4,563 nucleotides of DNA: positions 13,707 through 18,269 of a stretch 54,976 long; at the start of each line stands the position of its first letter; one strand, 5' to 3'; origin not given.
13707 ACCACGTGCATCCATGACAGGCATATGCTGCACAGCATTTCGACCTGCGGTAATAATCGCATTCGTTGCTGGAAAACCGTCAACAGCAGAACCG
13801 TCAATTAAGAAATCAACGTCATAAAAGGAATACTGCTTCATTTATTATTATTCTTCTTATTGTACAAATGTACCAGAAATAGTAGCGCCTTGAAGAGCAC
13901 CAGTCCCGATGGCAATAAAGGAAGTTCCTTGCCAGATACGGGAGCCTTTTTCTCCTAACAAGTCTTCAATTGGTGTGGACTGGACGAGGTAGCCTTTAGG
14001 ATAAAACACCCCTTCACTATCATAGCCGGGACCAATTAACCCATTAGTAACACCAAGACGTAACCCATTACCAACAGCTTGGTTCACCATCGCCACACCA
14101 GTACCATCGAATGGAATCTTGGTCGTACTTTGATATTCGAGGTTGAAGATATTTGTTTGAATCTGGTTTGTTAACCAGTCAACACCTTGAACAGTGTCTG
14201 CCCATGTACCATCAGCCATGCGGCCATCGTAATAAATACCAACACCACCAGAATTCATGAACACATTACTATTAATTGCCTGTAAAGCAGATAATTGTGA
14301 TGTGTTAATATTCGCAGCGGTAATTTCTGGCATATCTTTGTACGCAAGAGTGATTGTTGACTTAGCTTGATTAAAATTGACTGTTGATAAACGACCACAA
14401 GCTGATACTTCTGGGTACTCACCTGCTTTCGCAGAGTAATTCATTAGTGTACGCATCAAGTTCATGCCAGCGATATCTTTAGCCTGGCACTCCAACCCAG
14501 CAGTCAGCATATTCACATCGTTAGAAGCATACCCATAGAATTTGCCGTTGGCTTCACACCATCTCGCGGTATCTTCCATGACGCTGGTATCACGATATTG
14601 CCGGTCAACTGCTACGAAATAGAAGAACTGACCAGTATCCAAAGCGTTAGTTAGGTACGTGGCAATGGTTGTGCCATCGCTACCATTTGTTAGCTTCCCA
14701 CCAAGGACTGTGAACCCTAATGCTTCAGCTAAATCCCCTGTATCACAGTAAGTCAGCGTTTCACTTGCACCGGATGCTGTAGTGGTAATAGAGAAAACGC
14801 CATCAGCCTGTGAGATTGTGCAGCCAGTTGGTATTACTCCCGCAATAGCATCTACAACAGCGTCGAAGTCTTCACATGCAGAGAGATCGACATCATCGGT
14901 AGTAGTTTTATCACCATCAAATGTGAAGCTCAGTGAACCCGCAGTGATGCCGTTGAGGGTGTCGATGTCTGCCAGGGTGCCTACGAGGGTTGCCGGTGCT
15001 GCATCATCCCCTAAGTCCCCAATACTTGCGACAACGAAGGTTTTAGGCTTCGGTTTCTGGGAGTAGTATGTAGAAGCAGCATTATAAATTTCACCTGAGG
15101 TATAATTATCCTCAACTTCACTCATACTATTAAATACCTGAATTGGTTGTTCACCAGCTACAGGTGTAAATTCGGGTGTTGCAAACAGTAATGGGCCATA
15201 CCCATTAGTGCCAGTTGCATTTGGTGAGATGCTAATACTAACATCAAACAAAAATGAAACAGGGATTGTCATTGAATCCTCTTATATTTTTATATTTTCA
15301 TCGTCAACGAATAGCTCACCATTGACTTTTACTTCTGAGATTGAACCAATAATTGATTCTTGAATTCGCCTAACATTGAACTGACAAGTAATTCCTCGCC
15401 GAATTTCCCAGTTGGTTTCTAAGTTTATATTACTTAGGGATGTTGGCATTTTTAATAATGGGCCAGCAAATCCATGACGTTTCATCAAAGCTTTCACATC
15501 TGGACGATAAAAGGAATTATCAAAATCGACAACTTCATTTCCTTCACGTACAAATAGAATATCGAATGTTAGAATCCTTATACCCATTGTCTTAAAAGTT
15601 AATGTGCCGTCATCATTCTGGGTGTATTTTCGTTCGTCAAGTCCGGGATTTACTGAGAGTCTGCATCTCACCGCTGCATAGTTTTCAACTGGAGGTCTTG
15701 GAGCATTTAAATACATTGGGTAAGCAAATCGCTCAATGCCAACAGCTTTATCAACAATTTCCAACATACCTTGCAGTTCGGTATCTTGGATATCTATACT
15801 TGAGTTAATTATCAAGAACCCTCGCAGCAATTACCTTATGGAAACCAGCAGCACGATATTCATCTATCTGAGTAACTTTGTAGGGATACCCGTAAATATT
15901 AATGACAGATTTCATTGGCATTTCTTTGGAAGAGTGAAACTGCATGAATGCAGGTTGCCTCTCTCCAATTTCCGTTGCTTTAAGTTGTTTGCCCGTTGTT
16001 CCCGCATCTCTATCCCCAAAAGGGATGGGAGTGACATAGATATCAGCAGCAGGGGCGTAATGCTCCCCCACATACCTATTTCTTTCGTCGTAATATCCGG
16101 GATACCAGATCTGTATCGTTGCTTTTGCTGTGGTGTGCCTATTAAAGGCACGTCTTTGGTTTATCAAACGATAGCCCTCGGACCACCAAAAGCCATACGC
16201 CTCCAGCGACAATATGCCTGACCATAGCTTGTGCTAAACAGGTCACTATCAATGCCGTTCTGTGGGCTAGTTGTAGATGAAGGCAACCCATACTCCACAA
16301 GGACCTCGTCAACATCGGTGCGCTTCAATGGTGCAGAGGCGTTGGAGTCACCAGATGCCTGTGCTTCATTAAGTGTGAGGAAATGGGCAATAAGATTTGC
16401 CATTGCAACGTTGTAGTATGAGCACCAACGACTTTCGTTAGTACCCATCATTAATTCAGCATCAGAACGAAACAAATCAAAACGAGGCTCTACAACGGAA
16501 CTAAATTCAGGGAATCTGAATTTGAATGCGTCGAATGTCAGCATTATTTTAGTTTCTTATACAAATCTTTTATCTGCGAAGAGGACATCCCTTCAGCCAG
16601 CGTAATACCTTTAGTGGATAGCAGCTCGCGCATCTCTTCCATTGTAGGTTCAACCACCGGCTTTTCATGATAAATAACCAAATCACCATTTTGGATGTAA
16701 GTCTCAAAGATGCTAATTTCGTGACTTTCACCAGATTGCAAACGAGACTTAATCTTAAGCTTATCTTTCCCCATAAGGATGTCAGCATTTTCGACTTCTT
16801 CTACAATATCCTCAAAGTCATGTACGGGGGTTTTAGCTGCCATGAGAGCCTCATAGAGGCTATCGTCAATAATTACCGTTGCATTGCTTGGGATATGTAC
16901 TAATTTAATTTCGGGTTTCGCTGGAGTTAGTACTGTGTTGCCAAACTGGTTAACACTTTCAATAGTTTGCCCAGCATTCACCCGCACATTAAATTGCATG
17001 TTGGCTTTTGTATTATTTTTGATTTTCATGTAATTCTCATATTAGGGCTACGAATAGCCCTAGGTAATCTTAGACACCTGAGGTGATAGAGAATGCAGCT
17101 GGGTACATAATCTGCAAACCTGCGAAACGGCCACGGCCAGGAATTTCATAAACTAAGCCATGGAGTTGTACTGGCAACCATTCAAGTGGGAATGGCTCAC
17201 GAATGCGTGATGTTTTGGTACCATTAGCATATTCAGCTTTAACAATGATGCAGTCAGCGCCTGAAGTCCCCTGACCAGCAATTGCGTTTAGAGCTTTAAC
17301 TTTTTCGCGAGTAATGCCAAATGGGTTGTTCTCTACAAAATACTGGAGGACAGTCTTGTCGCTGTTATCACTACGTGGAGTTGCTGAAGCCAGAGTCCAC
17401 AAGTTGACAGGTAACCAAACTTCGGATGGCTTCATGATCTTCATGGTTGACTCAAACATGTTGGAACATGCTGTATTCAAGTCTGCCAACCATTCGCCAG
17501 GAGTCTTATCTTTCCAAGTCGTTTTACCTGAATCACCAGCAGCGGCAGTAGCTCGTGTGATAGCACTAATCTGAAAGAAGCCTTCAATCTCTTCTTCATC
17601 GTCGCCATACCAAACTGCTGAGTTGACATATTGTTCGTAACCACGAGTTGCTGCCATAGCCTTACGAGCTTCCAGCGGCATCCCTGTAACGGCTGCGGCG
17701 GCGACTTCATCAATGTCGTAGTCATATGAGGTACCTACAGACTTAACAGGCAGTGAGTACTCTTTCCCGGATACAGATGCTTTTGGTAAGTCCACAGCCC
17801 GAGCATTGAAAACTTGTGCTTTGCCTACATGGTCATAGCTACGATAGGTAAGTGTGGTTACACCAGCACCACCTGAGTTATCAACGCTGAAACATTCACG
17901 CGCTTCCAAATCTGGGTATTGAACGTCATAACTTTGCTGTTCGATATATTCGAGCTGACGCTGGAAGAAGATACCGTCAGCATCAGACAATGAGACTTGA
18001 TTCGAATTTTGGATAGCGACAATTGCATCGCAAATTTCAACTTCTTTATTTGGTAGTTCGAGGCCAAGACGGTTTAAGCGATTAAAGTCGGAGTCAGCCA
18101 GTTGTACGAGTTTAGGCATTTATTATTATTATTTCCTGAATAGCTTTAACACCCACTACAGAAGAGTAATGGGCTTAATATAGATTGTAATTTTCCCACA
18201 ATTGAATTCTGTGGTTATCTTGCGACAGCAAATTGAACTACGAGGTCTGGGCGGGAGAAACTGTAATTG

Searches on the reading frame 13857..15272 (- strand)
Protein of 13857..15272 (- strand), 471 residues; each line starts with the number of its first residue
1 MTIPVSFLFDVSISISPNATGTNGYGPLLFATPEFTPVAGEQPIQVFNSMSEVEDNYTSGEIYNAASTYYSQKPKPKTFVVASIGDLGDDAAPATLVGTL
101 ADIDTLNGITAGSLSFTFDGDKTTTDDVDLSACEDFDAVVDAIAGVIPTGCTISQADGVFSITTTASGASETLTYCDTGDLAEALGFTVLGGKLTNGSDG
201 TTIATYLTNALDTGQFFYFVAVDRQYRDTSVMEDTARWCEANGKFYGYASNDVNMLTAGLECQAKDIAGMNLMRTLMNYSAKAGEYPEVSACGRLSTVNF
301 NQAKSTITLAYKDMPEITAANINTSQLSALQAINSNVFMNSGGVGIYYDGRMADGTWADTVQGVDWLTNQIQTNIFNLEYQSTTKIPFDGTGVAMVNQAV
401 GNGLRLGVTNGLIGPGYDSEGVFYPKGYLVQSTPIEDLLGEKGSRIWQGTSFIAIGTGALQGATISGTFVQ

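Call 99: search_protein_families(library=phrogs, proteins=[window:13857-15272:-], max_evalue=0.00001)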
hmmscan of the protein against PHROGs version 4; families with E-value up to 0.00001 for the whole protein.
window:13857-15272:- (471 aa): 2 families
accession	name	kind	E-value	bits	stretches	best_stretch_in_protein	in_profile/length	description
phrog_205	-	tail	4e-84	284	1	1-470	11-433/455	tail sheath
phrog_9590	-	unknown function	2.2e-24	87.3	1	279-469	182-372/377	-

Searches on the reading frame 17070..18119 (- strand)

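Call 99: search_protein_families(library=phrogs, proteins=[window:17070-18119:-], max_evalue=0.00001)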
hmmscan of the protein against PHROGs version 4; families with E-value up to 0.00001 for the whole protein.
window:17070-18119:- (349 aa): 1 family
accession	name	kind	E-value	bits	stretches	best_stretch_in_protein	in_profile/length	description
phrog_264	-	head and packaging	6.3e-82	276.1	1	39-348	18-320/321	major head protein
